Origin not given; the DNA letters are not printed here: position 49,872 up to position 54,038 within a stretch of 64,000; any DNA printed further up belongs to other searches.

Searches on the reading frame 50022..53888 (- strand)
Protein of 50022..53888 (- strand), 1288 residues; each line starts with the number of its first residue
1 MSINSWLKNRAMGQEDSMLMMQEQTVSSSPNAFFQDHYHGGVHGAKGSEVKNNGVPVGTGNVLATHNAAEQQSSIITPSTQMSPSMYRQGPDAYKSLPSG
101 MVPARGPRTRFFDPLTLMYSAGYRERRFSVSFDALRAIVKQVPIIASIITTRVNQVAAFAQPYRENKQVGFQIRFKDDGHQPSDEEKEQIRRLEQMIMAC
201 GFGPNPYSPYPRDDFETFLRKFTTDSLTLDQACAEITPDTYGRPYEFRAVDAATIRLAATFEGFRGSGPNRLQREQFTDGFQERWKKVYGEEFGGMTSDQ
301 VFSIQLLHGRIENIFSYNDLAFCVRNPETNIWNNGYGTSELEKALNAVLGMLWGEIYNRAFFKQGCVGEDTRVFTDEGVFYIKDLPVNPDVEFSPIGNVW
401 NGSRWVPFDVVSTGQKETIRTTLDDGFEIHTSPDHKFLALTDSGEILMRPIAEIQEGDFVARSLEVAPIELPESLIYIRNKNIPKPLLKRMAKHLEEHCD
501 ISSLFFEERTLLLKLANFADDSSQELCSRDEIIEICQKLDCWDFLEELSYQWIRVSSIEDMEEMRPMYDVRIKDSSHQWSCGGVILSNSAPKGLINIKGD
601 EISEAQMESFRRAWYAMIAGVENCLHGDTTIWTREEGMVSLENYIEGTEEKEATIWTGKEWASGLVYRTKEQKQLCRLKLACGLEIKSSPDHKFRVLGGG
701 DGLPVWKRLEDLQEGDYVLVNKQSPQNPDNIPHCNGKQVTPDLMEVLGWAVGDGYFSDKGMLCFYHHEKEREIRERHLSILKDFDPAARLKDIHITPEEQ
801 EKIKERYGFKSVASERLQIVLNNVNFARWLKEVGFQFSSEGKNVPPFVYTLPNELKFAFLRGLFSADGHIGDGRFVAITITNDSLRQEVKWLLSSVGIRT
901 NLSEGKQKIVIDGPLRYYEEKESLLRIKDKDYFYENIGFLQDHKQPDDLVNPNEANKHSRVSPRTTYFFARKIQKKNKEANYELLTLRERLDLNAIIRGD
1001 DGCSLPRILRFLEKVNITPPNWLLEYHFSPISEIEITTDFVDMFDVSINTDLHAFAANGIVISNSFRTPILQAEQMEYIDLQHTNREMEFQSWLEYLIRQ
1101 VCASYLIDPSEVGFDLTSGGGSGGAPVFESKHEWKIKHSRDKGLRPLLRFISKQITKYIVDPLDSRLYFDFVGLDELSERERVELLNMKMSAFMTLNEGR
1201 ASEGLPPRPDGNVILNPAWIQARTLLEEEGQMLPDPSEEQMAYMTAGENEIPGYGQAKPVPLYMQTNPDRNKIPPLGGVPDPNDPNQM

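Call 7: search_protein_families(library=phrogs, proteins=[window:50022-53888:-])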
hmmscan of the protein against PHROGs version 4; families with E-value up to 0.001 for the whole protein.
window:50022-53888:- (1288 aa): 6 families
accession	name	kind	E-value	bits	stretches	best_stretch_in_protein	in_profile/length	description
phrog_12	-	head and packaging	5.1e-42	145.7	2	1062-1228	280-439/646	portal protein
phrog_11117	-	head and packaging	1.2e-31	111.2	1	1062-1231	26-198/264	portal protein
phrog_15361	-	head and packaging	2.6e-28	100.1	2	123-271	70-220/328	portal protein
phrog_2662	-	head and packaging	1.7e-14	54.3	1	1063-1219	268-419/717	portal protein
phrog_37955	-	head and packaging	9.8e-10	38.2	1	1059-1215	338-487/945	portal protein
phrog_9666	-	unknown function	8.6e-08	31.8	1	670-906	121-330/779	-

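Call 42: search_dna_similar(query=window:50022-53888:-, collection=phages, mode=protein, max_rows=10)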
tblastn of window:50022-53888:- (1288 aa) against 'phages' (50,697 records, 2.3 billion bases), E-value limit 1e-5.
Records with a match: 788; places in all: 788; records where one place covers at least 80% of the query: 0.
Best place of each record, by identity: <60% 788.
By first word of the organism name: Staphylococcus 343; Bacillus 244; Enterococcus 69; Listeria 54; Lactobacillus 26; Thermus 11; Bacteroides 6; Brochothrix 4; Pseudomonas 3; Bacteriophage 3; and 19 more.
By host as written in the record: Staphylococcus aureus 112; - 75; Listeria monocytogenes 43; Bacillus subtilis 27; Staphylococcus sp. 27; Bacillus cereus 26; Staphylococcus carnosus TM300 22; Enterococcus faecalis 20; and 198 more.
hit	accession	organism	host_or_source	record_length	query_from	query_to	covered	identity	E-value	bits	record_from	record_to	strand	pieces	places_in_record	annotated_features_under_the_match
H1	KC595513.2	Bacillus phage Shanette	Bacillus cereus BGSC 6E1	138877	49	1238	43%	35.8%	3e-42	311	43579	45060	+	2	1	portal protein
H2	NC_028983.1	Bacillus phage Shanette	Bacillus cereus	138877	49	1238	43%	35.8%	3e-42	311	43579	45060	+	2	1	portal protein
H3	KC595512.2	Bacillus phage JL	Bacillus cereus BGSC 6E1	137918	49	1238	43%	35.6%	6e-42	310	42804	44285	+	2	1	portal protein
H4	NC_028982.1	Bacillus phage JL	Bacillus cereus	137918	49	1238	43%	35.6%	6e-42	310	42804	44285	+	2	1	portal protein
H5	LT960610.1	Bacillus phage SBSphiC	Bacillus subtilis BEST7003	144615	68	1241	38%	37.3%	1e-41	315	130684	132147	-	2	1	record has no annotation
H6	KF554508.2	Bacillus phage CP-51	Bacillus cereus HER1399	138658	104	1238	39%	36.5%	3e-41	308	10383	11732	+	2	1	putative portal protein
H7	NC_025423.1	Bacillus phage CP-51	Bacillus cereus HER1399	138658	104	1238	39%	36.5%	3e-41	308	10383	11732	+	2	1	portal protein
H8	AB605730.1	Bacillus phage SP-10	-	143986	68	1241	38%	37.1%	1e-41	312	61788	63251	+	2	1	portal protein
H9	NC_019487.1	Bacillus phage SP-10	-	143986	68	1241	38%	37.1%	1e-41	312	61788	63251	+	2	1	portal protein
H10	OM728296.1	Bacillus phage vB_BsuM-Goe26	Bacillus subtilis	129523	68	1241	37%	37.7%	2e-41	314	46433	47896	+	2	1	hypothetical protein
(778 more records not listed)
